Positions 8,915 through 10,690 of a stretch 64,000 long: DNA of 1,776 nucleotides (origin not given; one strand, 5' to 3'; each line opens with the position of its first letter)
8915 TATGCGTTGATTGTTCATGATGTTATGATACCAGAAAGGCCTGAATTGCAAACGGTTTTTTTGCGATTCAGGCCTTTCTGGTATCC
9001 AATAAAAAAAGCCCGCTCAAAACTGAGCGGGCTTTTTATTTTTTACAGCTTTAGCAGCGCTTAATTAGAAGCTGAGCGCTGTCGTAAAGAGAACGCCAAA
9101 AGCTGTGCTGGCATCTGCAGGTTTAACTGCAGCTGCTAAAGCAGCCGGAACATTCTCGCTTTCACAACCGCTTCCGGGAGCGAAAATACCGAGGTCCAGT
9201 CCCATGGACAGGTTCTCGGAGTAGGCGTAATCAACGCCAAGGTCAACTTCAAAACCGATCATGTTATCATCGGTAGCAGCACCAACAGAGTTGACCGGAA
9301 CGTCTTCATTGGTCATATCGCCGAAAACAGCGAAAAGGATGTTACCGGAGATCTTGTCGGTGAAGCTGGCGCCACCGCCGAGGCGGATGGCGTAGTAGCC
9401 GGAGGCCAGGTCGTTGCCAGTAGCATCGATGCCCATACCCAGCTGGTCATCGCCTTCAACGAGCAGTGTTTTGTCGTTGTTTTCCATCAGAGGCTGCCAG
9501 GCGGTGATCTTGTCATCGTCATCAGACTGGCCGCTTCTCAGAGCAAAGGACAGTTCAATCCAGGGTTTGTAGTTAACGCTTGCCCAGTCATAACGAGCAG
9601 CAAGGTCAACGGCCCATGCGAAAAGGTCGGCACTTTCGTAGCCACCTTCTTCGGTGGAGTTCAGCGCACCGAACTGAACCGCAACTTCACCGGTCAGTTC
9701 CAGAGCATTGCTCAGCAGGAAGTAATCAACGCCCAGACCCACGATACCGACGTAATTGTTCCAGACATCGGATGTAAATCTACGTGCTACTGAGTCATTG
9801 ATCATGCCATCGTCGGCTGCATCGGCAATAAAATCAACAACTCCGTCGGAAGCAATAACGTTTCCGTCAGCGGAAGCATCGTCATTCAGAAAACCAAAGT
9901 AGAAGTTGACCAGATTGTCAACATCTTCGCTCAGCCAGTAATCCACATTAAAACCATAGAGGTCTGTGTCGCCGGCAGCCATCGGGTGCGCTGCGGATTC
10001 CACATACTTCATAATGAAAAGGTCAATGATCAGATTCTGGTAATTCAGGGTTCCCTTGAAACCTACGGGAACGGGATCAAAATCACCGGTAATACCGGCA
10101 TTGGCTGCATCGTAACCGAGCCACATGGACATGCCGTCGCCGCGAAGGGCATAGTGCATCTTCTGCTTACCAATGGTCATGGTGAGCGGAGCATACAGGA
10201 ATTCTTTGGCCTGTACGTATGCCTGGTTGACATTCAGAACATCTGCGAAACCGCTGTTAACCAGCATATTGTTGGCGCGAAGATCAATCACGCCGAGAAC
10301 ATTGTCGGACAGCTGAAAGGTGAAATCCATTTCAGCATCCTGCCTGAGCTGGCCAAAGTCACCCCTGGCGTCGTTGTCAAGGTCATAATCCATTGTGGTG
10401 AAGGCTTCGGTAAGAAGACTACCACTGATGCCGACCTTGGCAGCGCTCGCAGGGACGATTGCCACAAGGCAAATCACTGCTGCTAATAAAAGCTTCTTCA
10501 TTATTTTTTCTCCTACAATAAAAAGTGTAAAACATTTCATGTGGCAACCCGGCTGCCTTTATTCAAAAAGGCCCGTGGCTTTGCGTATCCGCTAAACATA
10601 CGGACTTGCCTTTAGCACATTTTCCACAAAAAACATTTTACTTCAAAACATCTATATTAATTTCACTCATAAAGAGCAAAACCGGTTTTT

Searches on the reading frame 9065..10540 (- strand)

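Call 63: search_protein_families(library=pfam, proteins=[window:9065-10540:-], max_evalue=0.001)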
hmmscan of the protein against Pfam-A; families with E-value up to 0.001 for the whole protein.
window:9065-10540:- (491 aa): 1 family
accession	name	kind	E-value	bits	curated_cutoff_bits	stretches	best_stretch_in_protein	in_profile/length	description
PF13372.12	Alginate_exp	-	5.7e-07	29.1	25.2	1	101-342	75-269/395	Alginate export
